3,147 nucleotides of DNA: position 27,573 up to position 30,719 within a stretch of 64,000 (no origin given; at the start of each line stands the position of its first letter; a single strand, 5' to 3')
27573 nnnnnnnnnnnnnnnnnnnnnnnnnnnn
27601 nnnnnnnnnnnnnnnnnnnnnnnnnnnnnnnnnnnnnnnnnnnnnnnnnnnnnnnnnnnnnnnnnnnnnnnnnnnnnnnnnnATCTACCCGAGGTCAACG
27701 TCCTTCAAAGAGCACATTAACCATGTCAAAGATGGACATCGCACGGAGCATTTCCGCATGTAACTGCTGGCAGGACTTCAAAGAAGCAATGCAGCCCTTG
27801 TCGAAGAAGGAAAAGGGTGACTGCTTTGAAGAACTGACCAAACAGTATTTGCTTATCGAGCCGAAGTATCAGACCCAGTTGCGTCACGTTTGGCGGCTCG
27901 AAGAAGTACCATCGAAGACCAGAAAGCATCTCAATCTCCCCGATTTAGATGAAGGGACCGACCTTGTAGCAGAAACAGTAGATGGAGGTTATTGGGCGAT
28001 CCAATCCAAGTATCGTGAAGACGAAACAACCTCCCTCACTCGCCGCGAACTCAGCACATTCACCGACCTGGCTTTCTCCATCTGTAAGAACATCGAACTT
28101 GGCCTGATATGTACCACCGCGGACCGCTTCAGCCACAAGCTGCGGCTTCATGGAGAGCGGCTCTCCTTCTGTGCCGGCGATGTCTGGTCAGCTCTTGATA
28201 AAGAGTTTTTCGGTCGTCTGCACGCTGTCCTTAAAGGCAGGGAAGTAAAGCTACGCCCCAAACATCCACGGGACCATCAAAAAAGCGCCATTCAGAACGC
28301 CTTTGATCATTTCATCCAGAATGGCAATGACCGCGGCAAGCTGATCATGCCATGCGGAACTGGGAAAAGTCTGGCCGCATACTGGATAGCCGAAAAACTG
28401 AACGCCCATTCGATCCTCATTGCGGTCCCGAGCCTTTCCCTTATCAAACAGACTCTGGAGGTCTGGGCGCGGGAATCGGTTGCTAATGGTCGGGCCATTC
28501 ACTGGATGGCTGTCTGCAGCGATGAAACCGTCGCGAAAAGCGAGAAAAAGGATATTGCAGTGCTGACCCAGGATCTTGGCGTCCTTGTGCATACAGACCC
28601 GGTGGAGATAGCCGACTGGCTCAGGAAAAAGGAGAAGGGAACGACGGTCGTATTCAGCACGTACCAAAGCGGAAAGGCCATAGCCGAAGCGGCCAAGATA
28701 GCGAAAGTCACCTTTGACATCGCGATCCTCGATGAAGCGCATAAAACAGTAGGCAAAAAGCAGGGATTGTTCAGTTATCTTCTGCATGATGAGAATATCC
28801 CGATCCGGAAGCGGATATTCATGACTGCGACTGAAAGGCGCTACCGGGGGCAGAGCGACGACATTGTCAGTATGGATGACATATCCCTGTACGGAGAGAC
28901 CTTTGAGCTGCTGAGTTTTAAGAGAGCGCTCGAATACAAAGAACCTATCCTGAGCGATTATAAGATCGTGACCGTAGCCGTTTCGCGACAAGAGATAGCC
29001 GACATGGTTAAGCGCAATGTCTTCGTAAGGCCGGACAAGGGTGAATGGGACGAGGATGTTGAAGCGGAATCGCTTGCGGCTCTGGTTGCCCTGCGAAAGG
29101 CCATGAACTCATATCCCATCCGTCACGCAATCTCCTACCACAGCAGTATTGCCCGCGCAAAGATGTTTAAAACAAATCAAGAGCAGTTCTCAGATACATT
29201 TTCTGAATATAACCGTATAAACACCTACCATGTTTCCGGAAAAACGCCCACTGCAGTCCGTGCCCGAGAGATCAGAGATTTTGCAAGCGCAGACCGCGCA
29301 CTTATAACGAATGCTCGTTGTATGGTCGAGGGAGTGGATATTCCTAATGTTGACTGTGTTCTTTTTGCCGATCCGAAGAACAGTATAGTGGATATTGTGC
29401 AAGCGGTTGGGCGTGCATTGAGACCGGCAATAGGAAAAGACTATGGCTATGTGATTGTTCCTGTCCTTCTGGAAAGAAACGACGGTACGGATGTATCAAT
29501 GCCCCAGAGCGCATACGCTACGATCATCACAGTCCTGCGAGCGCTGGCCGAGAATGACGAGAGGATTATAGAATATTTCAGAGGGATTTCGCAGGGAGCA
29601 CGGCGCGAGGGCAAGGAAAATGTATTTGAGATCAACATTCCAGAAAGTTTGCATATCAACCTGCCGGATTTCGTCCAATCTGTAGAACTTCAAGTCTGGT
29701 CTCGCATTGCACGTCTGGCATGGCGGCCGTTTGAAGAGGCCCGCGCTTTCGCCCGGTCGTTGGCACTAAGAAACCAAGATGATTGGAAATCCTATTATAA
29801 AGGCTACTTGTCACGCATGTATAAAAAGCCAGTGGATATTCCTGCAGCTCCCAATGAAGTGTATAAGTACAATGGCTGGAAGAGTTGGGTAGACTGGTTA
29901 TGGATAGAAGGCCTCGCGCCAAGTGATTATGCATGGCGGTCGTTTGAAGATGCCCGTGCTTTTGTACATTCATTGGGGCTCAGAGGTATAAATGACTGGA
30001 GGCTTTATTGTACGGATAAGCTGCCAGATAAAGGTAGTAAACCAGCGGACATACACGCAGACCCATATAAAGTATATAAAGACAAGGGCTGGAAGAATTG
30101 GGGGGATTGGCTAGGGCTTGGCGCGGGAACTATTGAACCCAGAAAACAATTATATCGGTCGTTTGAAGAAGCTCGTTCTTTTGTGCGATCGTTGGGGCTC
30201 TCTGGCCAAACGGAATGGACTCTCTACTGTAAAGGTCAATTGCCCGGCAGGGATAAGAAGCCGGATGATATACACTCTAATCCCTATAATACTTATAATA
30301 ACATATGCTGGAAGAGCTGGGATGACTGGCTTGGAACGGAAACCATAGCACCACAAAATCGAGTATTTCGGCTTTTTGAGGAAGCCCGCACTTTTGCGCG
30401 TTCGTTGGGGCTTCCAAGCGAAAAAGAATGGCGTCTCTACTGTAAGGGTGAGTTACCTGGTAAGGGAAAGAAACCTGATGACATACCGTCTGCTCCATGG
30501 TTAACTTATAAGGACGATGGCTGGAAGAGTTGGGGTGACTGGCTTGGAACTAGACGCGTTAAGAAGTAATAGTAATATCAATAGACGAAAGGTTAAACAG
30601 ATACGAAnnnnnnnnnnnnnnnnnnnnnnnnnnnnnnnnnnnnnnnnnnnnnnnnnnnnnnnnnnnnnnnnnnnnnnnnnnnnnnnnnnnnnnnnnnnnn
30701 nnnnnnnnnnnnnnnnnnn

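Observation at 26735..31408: Mrr-nuclease/SF2-helicase fusion with four C-terminal W/G-rich tandem repeats, flanked by two unknown ORFs: possible defence module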

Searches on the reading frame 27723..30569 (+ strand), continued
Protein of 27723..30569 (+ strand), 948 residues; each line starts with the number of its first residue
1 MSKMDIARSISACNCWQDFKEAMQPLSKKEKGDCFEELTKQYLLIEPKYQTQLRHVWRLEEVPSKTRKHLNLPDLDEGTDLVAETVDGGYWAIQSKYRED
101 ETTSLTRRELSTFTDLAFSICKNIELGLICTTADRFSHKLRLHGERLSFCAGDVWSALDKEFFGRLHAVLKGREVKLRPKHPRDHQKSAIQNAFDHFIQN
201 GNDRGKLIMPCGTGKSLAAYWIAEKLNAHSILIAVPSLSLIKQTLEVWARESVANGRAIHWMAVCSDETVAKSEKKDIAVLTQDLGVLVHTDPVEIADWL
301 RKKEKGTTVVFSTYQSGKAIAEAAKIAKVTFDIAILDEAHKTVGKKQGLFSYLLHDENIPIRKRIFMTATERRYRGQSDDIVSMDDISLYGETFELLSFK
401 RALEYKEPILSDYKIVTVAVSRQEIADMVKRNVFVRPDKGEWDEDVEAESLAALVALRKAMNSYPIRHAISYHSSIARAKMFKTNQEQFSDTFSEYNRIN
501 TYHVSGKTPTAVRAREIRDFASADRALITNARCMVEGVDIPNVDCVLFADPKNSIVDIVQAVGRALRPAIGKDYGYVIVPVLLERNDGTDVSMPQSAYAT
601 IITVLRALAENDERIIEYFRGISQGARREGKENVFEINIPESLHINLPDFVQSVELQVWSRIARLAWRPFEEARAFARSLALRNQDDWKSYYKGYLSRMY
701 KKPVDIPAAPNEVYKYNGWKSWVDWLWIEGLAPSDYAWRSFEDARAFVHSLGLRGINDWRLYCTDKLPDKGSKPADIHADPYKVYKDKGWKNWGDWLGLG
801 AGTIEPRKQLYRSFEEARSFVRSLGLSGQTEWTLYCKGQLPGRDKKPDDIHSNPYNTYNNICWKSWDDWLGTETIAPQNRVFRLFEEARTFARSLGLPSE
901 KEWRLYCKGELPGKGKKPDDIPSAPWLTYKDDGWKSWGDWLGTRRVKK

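Call 67: search_protein_families(library=pfam, proteins=[L001:13607-14527:+], max_evalue=0.001)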
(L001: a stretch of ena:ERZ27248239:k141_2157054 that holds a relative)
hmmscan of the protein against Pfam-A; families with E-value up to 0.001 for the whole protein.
L001:13607-14527:+ (306 aa): 0 families

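Call 68: search_protein_families(library=pfam, proteins=[L013:6716-7846:+, L006:13346-14371:-, L045:3565-6216:+, L007:11427-11816:+, L042:6523-7011:+, L008:11592-12563:+], max_evalue=0.001)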
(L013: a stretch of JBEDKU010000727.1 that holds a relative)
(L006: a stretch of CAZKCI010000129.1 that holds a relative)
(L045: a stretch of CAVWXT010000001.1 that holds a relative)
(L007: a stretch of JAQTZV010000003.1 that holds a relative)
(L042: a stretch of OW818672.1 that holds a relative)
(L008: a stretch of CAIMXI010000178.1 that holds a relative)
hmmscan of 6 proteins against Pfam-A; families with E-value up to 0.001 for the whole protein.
L013:6716-7846:+ (377 aa): 3 families
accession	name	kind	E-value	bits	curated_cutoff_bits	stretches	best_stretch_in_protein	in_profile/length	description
PF13784.11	Fic_N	-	4.3e-26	91.2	26.7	1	36-116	1-81/82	Fic/DOC family N-terminal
PF21248.3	SoFic-like_C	-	2.2e-19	69.9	27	1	292-363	4-76/76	Protein adenylyltransferase SoFic-like, C-terminal domain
PF02661.23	Fic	-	3.2e-19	70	24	1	125-224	2-93/93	Fic/DOC family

L006:13346-14371:- (341 aa): 4 families
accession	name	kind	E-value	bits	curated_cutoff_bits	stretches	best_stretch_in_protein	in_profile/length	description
PF00589.27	Phage_integrase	-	4.4e-17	62.8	27.1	1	188-325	25-166/172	Phage integrase family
PF13102.12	Phage_int_SAM_5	-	1.8e-06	28.7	22.3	1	62-157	2-94/98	Phage integrase SAM-like domain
PF13495.12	Phage_int_SAM_4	-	1.6e-05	25.6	27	1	75-146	12-79/85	Phage integrase, N-terminal SAM-like domain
PF02899.23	Phage_int_SAM_1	-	0.00094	19.9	22.3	0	68-145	3-79/83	Phage integrase, N-terminal SAM-like domain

L045:3565-6216:+ (884 aa): 2 families
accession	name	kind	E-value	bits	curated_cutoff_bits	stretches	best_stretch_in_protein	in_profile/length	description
PF00664.28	ABC_membrane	-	5.1e-44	151.5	28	1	263-530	3-270/274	ABC transporter transmembrane region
PF00005.33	ABC_tran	-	3.9e-32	112.2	25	1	595-744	1-137/137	ABC transporter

L007:11427-11816:+ (130 aa): 2 families
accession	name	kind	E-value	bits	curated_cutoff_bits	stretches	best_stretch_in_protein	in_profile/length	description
PF04480.18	DUF559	-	1e-35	122.3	20.6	1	13-120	3-108/109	Protein of unknown function (DUF559)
PF18741.7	MTES_1575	-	2.6e-06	27.9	38.2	1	42-120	13-96/96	REase_MTES_1575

L042:6523-7011:+ (163 aa): 1 family
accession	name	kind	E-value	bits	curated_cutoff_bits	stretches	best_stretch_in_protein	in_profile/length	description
PF00300.27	His_Phos_1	-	5.6e-13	49.4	21.7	1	4-98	1-94/194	Histidine phosphatase superfamily (branch 1)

L008:11592-12563:+ (324 aa): 11 families
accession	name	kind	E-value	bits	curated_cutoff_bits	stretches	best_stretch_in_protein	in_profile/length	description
PF00004.35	AAA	-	7.5e-31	107.7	21.2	1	117-241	1-129/131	ATPase family associated with various cellular activities (AAA)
PF13401.12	AAA_22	-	3.8e-07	30.9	27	1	113-172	4-61/130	AAA domain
PF20720.3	nSTAND3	-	7.7e-07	29.4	27.2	1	111-220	14-110/155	Novel STAND NTPase 3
PF07728.20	AAA_5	-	5.1e-06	27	22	1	117-152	2-38/139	AAA domain (dynein-related subfamily)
PF05496.18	RuvB_N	-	4.8e-05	23.6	27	1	89-146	15-65/159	Holliday junction DNA helicase RuvB P-loop domain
PF00005.33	ABC_tran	-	0.00013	23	25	1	108-172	5-68/137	ABC transporter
PF13191.12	AAA_16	-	0.00018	22.5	32.6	0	115-208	25-124/167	AAA ATPase domain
PF13238.12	AAA_18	-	0.00032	21.6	29.4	1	117-148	1-25/128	AAA domain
PF13671.12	AAA_33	-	0.00043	21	27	0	117-161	2-44/143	AAA domain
PF03215.21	Rad17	-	0.00049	20.5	23.8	0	105-143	34-74/186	Rad17 P-loop domain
PF12775.13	AAA_7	-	0.00076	19.5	25.8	0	108-139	27-58/181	P-loop containing dynein motor region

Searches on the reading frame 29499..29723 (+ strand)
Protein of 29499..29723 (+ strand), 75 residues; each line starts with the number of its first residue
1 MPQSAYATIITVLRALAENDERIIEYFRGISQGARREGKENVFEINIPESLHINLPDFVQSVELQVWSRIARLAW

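Call 6: search_protein_families(library=pfam, proteins=[window:29499-29723:+], max_evalue=10)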
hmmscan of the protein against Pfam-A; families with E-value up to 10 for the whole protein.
seq(75 aa): 0 families

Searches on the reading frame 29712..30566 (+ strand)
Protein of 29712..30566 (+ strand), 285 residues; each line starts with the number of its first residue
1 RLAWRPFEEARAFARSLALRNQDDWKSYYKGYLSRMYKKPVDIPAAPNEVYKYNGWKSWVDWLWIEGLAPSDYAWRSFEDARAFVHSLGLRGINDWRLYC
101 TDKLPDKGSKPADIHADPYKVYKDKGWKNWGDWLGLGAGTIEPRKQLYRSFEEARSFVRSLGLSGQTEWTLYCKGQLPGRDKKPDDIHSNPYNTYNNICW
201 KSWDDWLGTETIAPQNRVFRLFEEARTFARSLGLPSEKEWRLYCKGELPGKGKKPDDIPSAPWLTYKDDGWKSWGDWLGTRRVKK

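Call 6: search_protein_families(library=pfam, proteins=[window:29712-30566:+], max_evalue=10)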
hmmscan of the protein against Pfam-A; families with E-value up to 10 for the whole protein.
seq(285 aa): 2 families
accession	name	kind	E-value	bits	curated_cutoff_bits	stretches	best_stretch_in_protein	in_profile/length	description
PF08411.15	Exonuc_X-T_C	-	0.0077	15.8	27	0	153-183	201-231/269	Exonuclease C-terminal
PF03791.18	KNOX2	-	0.24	11.4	27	1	144-160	23-39/48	KNOX2 domain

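Call 19: search_dna_similar(query=window:29712-30566:+, collection=phages, mode=protein, max_rows=40, rows=spread, max_evalue=0.001)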
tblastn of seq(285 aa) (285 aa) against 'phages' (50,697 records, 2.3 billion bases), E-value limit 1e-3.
Records with a match: 3; places in all: 5; records where one place covers at least 80% of the query: 3.
Best place of each record, by identity: <60% 3.
By first word of the organism name: Xanthomonas 2; uncultured 1.
By host as written in the record: - 1; Xanthomonas oryzae pv. oryzae 1; Xanthomonas citri 1.
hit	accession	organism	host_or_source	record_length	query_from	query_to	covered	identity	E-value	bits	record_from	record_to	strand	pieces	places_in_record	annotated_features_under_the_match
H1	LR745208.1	uncultured phage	metagenomic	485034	2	285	100%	28.5%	2e-24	108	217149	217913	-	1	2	record has no annotation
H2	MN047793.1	Xanthomonas phage Xoo-sp13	Xanthomonas oryzae pv. oryzae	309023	6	281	92%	28.4%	6e-7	112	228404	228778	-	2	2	hypothetical protein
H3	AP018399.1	Xanthomonas phage XacN1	Xanthomonas citri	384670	7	250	86%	25.2%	3e-6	106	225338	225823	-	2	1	hypothetical protein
